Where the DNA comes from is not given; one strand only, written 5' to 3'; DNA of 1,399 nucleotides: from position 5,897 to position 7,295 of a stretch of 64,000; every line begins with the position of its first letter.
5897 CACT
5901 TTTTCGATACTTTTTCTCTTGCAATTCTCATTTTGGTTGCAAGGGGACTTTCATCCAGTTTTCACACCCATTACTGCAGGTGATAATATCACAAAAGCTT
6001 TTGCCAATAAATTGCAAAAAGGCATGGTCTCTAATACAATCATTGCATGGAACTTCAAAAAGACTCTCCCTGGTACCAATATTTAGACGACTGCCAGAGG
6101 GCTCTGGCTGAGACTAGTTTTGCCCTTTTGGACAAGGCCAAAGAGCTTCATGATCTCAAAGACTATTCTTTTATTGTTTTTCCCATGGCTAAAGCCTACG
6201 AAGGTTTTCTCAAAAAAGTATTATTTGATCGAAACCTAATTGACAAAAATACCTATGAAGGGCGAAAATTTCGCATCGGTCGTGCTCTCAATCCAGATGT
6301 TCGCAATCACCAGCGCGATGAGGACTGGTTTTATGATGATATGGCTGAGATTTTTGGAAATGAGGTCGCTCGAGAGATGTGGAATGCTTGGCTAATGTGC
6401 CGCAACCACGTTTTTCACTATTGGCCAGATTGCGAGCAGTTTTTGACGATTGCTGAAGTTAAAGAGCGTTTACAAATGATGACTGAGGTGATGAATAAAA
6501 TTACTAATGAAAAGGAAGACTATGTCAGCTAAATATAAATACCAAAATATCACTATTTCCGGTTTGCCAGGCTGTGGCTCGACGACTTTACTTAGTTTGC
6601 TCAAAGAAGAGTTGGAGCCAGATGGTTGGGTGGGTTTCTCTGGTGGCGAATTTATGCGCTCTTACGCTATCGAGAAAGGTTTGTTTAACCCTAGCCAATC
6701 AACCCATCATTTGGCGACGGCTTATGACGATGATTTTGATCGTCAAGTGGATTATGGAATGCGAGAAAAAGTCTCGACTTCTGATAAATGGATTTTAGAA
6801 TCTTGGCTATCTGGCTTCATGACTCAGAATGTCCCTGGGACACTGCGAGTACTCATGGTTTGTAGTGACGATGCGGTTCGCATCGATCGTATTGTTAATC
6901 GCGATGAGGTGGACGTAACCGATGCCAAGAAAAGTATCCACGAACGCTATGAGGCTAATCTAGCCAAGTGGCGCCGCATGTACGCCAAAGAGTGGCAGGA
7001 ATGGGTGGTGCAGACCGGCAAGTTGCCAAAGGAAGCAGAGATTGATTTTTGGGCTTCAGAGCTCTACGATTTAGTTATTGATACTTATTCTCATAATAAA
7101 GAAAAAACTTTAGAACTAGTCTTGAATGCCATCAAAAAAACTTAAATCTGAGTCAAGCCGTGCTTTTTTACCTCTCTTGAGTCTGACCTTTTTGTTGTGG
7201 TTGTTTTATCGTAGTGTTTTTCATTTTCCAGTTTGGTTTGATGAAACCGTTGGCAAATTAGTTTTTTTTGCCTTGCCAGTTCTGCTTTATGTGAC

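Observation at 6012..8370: Leaderless, translationally coupled operon: HEPN-like RNxxxH protein + cytidylate-kinase paralogue with dead Walker A + CPBP membrane protease (+ membrane protein)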

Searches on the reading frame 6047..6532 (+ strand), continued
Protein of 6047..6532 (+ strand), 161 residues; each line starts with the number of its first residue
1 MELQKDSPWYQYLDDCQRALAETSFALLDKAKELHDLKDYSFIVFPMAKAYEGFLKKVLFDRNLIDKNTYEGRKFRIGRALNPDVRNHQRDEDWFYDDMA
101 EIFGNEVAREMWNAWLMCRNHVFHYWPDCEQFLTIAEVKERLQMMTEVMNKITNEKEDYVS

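Call 85: search_dna_similar(query=window:6047-6529:+, collection=plasmids, mode=protein, max_evalue=0.001, max_rows=10)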
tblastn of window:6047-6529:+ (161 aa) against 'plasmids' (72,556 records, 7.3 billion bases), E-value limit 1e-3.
No match.

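Call 86: find_related_loci(query=A1, collection=viral_contigs, flank=5000)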
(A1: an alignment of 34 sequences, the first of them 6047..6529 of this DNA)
Query A1 (161 aa) in viral_contigs; peptide patterns used: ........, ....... (x = any residue, [..] = any of these).
30 stretches matched a pattern, but none encodes a relative of the query by tblastn (E <= 1e-3).

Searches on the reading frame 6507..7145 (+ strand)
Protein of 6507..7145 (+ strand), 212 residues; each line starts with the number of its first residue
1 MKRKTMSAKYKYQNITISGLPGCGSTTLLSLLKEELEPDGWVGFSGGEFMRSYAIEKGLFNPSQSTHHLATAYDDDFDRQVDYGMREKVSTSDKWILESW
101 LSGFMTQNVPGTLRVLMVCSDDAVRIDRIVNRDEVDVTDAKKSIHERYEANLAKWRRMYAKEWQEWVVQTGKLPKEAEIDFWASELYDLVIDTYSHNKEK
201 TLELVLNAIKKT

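Call 3: search_protein_families(library=pfam, proteins=[window:6507-7145:+], max_evalue=1)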
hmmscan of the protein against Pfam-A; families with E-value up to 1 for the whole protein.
window:6507-7145:+ (212 aa): 10 families
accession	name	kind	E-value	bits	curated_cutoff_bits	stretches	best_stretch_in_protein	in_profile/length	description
PF13238.12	AAA_18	-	6.1e-08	33.6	29.4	1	15-140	1-119/128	AAA domain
PF13207.12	AAA_17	-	2.8e-07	31.4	27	1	19-102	2-81/136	AAA domain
PF13189.12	Cytidylate_kin2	-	8.6e-07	29.7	28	1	84-193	85-174/176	Cytidylate kinase-like family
PF21818.3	DUF6884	-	0.0082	16.7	30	1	142-207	53-122/135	Family of unknown function (DUF6884)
PF13191.12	AAA_16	-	0.036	15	32.6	1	13-52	25-63/167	AAA ATPase domain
PF00005.33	ABC_tran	-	0.041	14.9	25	1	13-49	12-49/137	ABC transporter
PF03308.22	MeaB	-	0.044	13.2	23.1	0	9-40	30-61/273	Methylmalonyl Co-A mutase-associated GTPase MeaB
PF16925.10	TetR_C_13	-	0.046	14.6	27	1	135-190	32-86/109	Tetracyclin repressor-like, C-terminal domain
PF13521.12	AAA_28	-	0.11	13.1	27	1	15-58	2-40/164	AAA domain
PF13401.12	AAA_22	-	0.19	12.5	27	1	13-46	6-33/130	AAA domain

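Call 4: search_protein_families(library=ncbifam, proteins=[window:6507-7145:+], max_evalue=1)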
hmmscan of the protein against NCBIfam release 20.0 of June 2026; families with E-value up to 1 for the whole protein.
window:6507-7145:+ (212 aa): 8 families
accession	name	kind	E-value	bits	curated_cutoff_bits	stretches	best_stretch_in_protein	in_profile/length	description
TIGR02173.1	cyt_kin_arch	equivalog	8.3e-19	68.2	102.1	1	15-168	3-146/169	(d)CMP kinase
NF003122.0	PRK04040.1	equivalog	0.0011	18.6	155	1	14-64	4-53/189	adenylate kinase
NF007921.0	PRK10636.1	equivalog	0.014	13.6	917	1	13-40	28-55/638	ABC transporter ATP-binding protein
TIGR00750.1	lao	equivalog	0.066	12.3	240.75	1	8-40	30-62/300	methylmalonyl Co-A mutase-associated GTPase MeaB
NF010248.0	PRK13695.1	equivalog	0.068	12.9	156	1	13-40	4-31/180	NTPase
NF005250.0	PRK06761.1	equivalog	0.073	12.1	270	0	15-37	6-28/282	hypothetical protein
NF000355.4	ribo_prot_ABC_F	equivalog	0.082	11.7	380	1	12-40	28-56/499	ribosomal protection-like ABC-F family protein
NF000171.1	ABCF_producer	exception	0.12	10.7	800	1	14-40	377-403/541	TlrC/CarA/OleB/SrmB family ABC-F type ribosomal protection protein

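Call 23: search_solved_structures(query=A2, max_evalue=0.001, show_alignments=3)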
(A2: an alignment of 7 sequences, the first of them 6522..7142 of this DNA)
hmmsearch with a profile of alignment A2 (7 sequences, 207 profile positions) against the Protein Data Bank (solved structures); distinct sequences matched with E-value up to 0.001: 0.

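Call 37: find_homologous_proteins(query=window:6522-7142:+)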
Query window:6522-7142:+ (207 aa): 1117 proteins with E <= 0.001 among 1240 candidates; the best 120 are listed.
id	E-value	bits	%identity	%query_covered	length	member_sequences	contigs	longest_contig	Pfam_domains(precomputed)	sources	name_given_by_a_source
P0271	1.3e-126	438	92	100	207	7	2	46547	PF13207.13,PF13189.13,PF13238.13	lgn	-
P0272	4.4e-112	391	81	100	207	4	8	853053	PF13207.13,PF13189.13,PF13238.13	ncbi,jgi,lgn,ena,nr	ncbi:MAG: hypothetical protein UT13_C0001G0124 [Candidatus Pacebacteria bacterium GW2011_GWF2_38_9]|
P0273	3.2e-111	388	80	99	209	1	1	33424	PF13207.13,PF13189.13,PF13238.13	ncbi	-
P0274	5.2e-111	387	81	99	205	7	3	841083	PF13207.13,PF13189.13,PF13238.13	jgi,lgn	-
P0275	5.9e-110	384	81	100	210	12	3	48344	PF13207.13,PF13189.13,PF13238.13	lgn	-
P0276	7.6e-110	383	82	98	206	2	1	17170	PF13207.13,PF13189.13,PF13238.13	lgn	-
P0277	3.9e-109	381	80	98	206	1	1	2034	PF13207.13,PF13189.13,PF13238.13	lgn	-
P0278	1.9e-108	379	80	99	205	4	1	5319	PF13207.13,PF13189.13,PF13238.13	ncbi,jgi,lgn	-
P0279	2.4e-108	379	80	99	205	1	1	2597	PF13207.13,PF13189.13,PF13238.13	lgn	-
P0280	7.0e-108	377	79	98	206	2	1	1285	PF13207.13,PF13189.13,PF13238.13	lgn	-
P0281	1.3e-107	376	81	99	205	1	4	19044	PF13207.13,PF13189.13,PF13238.13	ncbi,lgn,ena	-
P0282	2.0e-107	376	80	100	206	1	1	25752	PF13207.13,PF13189.13,PF13238.13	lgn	-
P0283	4.6e-107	374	80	98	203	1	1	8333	PF13207.13,PF13189.13,PF13238.13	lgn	-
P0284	5.5e-107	374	78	98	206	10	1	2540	PF13207.13,PF13189.13,PF13238.13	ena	-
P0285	8.4e-107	374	80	98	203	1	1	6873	PF13207.13,PF13189.13,PF13238.13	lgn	-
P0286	2.4e-106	372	80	98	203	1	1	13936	PF13207.13,PF13189.13,PF13238.13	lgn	-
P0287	2.7e-106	372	76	100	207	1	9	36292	PF13207.13,PF13189.13,PF13238.13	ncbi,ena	-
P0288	2.8e-106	372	79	97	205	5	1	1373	PF13207.13,PF13189.13,PF13238.13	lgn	-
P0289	8.2e-106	370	79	98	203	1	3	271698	PF13207.13,PF13189.13,PF13238.13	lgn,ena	-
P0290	8.6e-106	370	77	100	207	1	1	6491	PF13207.13,PF13189.13,PF13238.13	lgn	-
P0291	1.2e-105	370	78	99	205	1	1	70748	PF13207.13,PF13189.13,PF13238.13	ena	-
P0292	1.5e-105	369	77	98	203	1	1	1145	PF13207.13,PF13189.13,PF13238.13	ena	-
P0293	2.2e-105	369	79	98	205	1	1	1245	PF13207.13,PF13189.13,PF13238.13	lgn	-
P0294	2.7e-105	369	78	98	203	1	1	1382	PF13207.13,PF13189.13,PF13238.13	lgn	-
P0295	2.8e-105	369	77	98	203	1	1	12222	PF13207.13,PF13189.13,PF13238.13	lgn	-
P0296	4.0e-104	365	79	97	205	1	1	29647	PF13207.13,PF13189.13,PF13238.13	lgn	-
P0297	6.8e-104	364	78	97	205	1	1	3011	PF13207.13,PF13189.13,PF13238.13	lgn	-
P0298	8.9e-104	364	76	100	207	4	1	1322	PF13207.13,PF13189.13,PF13238.13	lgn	-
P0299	5.6e-103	361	77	97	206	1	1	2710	PF13207.13,PF13189.13,PF13238.13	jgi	-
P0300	3.4e-102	359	75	98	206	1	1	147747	PF13207.13,PF13189.13,PF13238.13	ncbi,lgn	-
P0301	3.5e-102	358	75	98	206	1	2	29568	PF13207.13,PF13189.13,PF13238.13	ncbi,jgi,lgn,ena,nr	ncbi:MAG TPA: AAA family ATPase [Candidatus Woesebacteria bacterium]|nr:AAA family ATPase [Candidatu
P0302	4.8e-102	358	75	98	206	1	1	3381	PF13207.13,PF13189.13,PF13238.13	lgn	-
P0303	1.0e-101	357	74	98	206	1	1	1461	PF13207.13,PF13189.13,PF13238.13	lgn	-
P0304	3.5e-101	355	74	97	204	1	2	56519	PF13207.13,PF13189.13,PF13238.13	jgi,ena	jgi:cytidylate kinase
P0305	3.7e-101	355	75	98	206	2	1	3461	PF13207.13,PF13189.13,PF13238.13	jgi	-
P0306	1.7e-99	350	73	97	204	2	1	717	PF13207.13,PF13189.13,PF13238.13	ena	-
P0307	6.0e-99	348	74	96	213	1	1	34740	PF13207.13,PF13189.13,PF13238.13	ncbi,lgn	-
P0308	2.2e-98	346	72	99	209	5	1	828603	PF13207.13,PF13189.13,PF13238.13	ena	-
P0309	2.2e-97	343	72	98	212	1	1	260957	PF13207.13,PF13189.13,PF13238.13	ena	-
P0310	3.4e-97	342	73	96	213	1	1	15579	PF13207.13,PF13189.13,PF13238.13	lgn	-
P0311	2.7e-96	339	71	97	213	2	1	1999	PF13207.13,PF13189.13,PF13238.13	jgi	jgi:cytidylate kinase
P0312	6.9e-96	338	72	97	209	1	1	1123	PF13207.13,PF13189.13,PF13238.13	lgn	-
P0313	7.1e-96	338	72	100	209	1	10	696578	PF13207.13,PF13189.13,PF13238.13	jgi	jgi:cytidylate kinase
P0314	2.2e-95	336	70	98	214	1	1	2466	PF13207.13,PF13189.13,PF13238.13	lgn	-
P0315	6.8e-95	335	70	98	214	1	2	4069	PF13207.13,PF13189.13,PF13238.13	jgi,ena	-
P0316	2.5e-94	333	70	98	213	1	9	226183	PF13207.13,PF13189.13,PF13238.13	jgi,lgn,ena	jgi:cytidylate kinase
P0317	2.7e-94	333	70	98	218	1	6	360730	PF13207.13,PF13189.13,PF13238.13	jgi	jgi:cytidylate kinase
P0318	3.0e-94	333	70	97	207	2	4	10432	PF13207.13,PF13189.13,PF13238.13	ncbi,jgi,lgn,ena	-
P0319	8.1e-94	331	69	98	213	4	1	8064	PF13207.13,PF13189.13,PF13238.13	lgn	-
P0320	9.0e-94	331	69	98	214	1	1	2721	PF13207.13,PF13189.13,PF13238.13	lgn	-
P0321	6.7e-93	328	70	98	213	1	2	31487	PF13207.13,PF13189.13,PF13238.13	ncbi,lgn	-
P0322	7.6e-93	328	70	98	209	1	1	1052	PF13207.13,PF13189.13,PF13238.13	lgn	-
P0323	7.7e-93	328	69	97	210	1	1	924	PF13207.13,PF13189.13,PF13238.13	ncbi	-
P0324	9.5e-93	328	69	98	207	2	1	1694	PF13207.13,PF13189.13,PF13238.13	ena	-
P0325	1.1e-92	327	70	98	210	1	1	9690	PF13207.13,PF13189.13,PF13238.13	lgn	-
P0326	1.9e-92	327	69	98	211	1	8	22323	PF13207.13,PF13189.13,PF13238.13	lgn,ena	-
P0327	2.4e-92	326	70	99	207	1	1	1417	PF13207.13,PF13189.13,PF13238.13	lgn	-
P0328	2.7e-92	326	70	99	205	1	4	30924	PF13207.13,PF13189.13,PF13238.13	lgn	-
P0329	3.7e-92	326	67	98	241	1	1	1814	PF13207.13,PF13189.13,PF13238.13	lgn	-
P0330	4.7e-92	325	70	97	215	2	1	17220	PF13207.13,PF13189.13,PF13238.13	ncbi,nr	ncbi:MAG: AAA family ATPase [bacterium]|nr:AAA family ATPase [bacterium]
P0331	5.3e-92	325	68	98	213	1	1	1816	PF13207.13,PF13189.13,PF13238.13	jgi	jgi:cytidylate kinase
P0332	7.0e-92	325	69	99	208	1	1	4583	PF13238.13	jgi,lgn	-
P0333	7.4e-92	325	69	97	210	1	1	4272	PF13207.13,PF13189.13,PF13238.13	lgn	-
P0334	7.9e-92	325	68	97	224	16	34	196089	PF13207.13,PF13189.13,PF13238.13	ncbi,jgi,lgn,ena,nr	ncbi:MAG TPA: cytidylate kinase family protein [Candidatus Woesebacteria bacterium]|nr:cytidylate ki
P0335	1.0e-91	324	68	98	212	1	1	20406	PF13207.13,PF13189.13,PF13238.13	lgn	-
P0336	2.6e-91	323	70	98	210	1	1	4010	PF13207.13,PF13189.13,PF13238.13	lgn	-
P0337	3.0e-91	323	67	98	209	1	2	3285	PF13207.13,PF13189.13,PF13238.13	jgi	jgi:cytidylate kinase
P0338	3.9e-91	322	68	98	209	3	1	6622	PF13207.13,PF13189.13,PF13238.13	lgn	-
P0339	4.1e-91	322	68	98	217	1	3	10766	PF13207.13,PF13189.13,PF13238.13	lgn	-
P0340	4.9e-91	322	66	98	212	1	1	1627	PF13207.13,PF13189.13,PF13238.13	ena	-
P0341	4.9e-91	322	68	97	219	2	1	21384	PF13207.13,PF13189.13,PF13238.13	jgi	jgi:cytidylate kinase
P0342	8.2e-91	321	67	100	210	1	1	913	PF13207.13,PF13189.13,PF13238.13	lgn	-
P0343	1.0e-90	321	69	98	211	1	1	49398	PF13207.13,PF13189.13,PF13238.13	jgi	-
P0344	1.0e-90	321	68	99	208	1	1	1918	PF13207.13,PF13189.13,PF13238.13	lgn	-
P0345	1.2e-90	321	67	98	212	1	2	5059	PF13207.13,PF13189.13,PF13238.13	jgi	jgi:cytidylate kinase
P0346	1.2e-90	321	68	97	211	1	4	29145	PF13207.13,PF13189.13,PF13238.13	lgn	-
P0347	1.2e-90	321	70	98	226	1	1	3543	PF13207.13,PF13189.13,PF13238.13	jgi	jgi:cytidylate kinase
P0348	1.3e-90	321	71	97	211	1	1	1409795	PF13207.13,PF13189.13,PF13238.13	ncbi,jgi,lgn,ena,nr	ncbi:MAG TPA: AAA family ATPase [Vitreimonas sp.]|nr:AAA family ATPase [Vitreimonas sp.]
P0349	1.8e-90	320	68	96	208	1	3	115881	PF13207.13,PF13189.13,PF13238.13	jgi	jgi:cytidylate kinase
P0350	1.8e-90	320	68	98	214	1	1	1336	PF13207.13,PF13189.13,PF13238.13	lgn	-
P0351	2.0e-90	320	68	100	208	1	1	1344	PF13207.13,PF13189.13,PF13238.13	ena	-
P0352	2.3e-90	320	66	97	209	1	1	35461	PF13207.13,PF13189.13,PF13238.13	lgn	-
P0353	2.8e-90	320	66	98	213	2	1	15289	PF13207.13,PF13189.13,PF13238.13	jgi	jgi:cytidylate kinase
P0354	2.9e-90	320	66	99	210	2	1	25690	PF13207.13,PF13238.13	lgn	-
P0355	3.0e-90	319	68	98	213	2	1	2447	PF13207.13,PF13189.13,PF13238.13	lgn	-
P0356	3.1e-90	319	68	97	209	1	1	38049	PF13207.13,PF13189.13,PF13238.13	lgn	-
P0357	4.1e-90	319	69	99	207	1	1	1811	PF13207.13,PF13189.13,PF13238.13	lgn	-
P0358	5.1e-90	319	68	99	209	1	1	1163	PF13207.13,PF13189.13,PF13238.13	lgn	-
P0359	5.9e-90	319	66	98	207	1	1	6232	PF13207.13,PF13189.13,PF13238.13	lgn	-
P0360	6.0e-90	319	65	99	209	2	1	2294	PF13207.13,PF13189.13,PF13238.13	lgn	-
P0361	6.7e-90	318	67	98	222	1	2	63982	PF13189.13,PF13238.13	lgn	-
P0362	8.3e-90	318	67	99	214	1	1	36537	PF13207.13,PF13189.13,PF13238.13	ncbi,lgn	-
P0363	1.0e-89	318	67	100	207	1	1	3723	PF13207.13,PF13189.13,PF13238.13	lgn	-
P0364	1.3e-89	317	70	97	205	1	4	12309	PF13207.13,PF13189.13,PF13238.13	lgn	-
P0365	1.5e-89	317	67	98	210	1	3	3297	PF13207.13,PF13189.13,PF13238.13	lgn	-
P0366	1.5e-89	317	70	98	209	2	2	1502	PF13207.13,PF13189.13,PF13238.13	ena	-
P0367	1.5e-89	317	66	100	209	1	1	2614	PF13207.13,PF13189.13,PF13238.13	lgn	-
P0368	1.9e-89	317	67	97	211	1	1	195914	PF13207.13,PF13238.13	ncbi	-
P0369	2.0e-89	317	66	98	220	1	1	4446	PF13207.13,PF13189.13,PF13238.13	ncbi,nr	ncbi:MAG: AAA family ATPase [Candidatus Pacebacteria bacterium]|nr:AAA family ATPase [Candidatus Pac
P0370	2.0e-89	317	68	97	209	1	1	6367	PF13207.13,PF13189.13,PF13238.13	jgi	jgi:cytidylate kinase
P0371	2.4e-89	317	64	98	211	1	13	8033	PF13207.13,PF13189.13,PF13238.13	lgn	-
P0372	2.4e-89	317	67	99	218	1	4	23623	PF13207.13,PF13189.13,PF13238.13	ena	-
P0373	2.4e-89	317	67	98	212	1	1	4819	PF13207.13,PF13189.13,PF13238.13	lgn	-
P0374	2.7e-89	316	67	98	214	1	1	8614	PF13207.13,PF13189.13,PF13238.13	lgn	-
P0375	3.0e-89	316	68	98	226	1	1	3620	PF13207.13,PF13189.13,PF13238.13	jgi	jgi:cytidylate kinase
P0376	3.6e-89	316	65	100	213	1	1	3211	PF13207.13,PF13189.13,PF13238.13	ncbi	-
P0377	4.1e-89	316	68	96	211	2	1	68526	PF13207.13,PF13189.13,PF13238.13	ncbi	-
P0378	4.3e-89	316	65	100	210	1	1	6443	PF13207.13,PF13189.13,PF13238.13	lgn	-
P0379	4.9e-89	316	65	98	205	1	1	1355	PF13207.13,PF13189.13,PF13238.13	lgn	-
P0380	4.9e-89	316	66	97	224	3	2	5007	PF13207.13,PF13189.13,PF13238.13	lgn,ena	-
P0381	5.2e-89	315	66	99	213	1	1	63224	PF13207.13,PF13189.13,PF13238.13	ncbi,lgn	-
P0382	6.1e-89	315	66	97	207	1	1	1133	PF13207.13,PF13189.13,PF13238.13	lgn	-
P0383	6.2e-89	315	66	98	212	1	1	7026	PF13207.13,PF13189.13,PF13238.13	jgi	jgi:cytidylate kinase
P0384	6.2e-89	315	67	98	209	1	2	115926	PF13207.13,PF13189.13,PF13238.13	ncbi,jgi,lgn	ncbi:MAG: cytidylate kinase family protein [Candidatus Woesebacteria bacterium]|jgi:cytidylate kinas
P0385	6.3e-89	315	66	99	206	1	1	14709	PF13189.13,PF13238.13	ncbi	-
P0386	8.4e-89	315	66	98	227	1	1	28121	PF13207.13,PF13189.13,PF13238.13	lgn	-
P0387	9.0e-89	315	68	98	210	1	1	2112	PF13207.13,PF13189.13,PF13238.13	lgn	-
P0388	9.2e-89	315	64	99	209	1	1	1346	PF13207.13,PF13189.13,PF13238.13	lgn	-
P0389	9.6e-89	315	68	98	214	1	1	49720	PF13207.13,PF13189.13,PF13238.13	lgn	-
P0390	1.3e-88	314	67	98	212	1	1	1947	PF13207.13,PF13189.13,PF13238.13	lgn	-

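Call 40: search_solved_structures(query=A2, max_evalue=10, show_alignments=4)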
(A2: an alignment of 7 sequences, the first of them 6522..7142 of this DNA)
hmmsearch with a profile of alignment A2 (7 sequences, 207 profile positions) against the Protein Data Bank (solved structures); distinct sequences matched with E-value up to 10: 24.
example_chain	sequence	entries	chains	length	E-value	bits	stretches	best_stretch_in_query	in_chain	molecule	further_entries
1kht_A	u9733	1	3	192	0.0026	20.7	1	7-62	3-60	adenylate kinase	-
6pjw_A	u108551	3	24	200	0.0034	20.3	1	7-62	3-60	Adenylate kinase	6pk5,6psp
1ki9_A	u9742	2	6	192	0.06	16.2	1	7-62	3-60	adenylate kinase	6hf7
6ln3_A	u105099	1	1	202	0.07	16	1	7-62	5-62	Adenylate kinase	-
1nks_A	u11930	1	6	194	0.28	14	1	12-81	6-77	ADENYLATE KINASE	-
9nlh_H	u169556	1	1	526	0.41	13.5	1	9-36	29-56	YheS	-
2yvu_A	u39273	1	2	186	0.46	13.3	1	10-64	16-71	Probable adenylyl-sulfate kinase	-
5moa_A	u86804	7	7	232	0.59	13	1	8-50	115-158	SlPYL1 | SlPYL1_ABA | SlPYL1-NIO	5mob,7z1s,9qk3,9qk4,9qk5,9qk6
7z1p_A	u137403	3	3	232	0.6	12.9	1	8-50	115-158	SLPYL1-E151D | SlPYL1-E151D ABA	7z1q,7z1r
5ur4_A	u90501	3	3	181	0.63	12.9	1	10-50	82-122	Abscisic acid receptor PYR1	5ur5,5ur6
9vvi_W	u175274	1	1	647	0.67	12.8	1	9-36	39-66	Probable ATP-binding protein YheS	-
9tb8_A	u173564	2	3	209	0.68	12.8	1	11-50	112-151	Abscisic acid receptor PYL1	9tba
6zuc_A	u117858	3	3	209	0.68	12.8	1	11-50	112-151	CSPYL1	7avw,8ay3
5mmq_A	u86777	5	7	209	0.68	12.8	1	11-50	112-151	CSPYL1 | CSPYL1_ABA | Abscisic acid receptor PYL1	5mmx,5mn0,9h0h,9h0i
9tb9_A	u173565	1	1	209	0.69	12.8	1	11-50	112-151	Abscisic acid receptor PYL1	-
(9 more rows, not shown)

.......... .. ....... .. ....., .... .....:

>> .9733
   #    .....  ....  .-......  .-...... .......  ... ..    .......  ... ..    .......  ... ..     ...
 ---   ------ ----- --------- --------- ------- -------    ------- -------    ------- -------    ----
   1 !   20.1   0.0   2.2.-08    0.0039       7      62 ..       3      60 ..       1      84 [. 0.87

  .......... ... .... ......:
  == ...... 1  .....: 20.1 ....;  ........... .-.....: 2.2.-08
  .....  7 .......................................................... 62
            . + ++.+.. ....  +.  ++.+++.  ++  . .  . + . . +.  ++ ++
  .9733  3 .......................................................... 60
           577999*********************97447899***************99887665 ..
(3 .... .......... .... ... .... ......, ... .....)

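Call 45: search_protein_families(library=padloc, proteins=[window:6522-7142:+], max_evalue=0.1)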
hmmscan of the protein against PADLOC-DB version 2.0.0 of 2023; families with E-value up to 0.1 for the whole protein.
window:6522-7142:+ (207 aa): 3 families
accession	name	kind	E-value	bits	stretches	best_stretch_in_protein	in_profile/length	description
PDLC02905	pVip-kinase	-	1.2e-07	29.4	1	8-158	3-144/474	Viperin-kinase fusion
PDLC02911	VakA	-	0.00092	17.8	1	9-32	4-27/163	-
PDLC03108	Specificity_I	-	0.024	11.9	1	117-190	4-75/452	Type I specificity subunit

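Call 60: predict_structure(alignment_id=A6)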
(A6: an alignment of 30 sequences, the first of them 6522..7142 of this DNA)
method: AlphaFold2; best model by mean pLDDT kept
length: 207 residues; sequences in the alignment: 30
mean_pLDDT: 89.4   pTM: 0.86
mean pLDDT of the five models: 89.4, 89.2, 87.7, 86.5, 80.5
residues with pLDDT >= 90: 135; 70-90: 55; 50-70: 13; < 50: 4
segments of 3 or more residues with pLDDT < 50: 61-63
pLDDT, mean of each block of 10 residues (from residue 1): 82 92 97 95 86 72 57 89 95 95 97 92 88 89 88 95 95 94 96 96 85
secondary structure, 60 per line:
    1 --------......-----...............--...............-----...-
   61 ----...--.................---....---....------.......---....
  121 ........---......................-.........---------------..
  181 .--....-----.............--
elements in order: E9-14 H20-34 E37-40 H41-51 H70-86 E90-93 H97-100 E107-113 H117-128 H132-153 H155-163 E184-187 H193-205
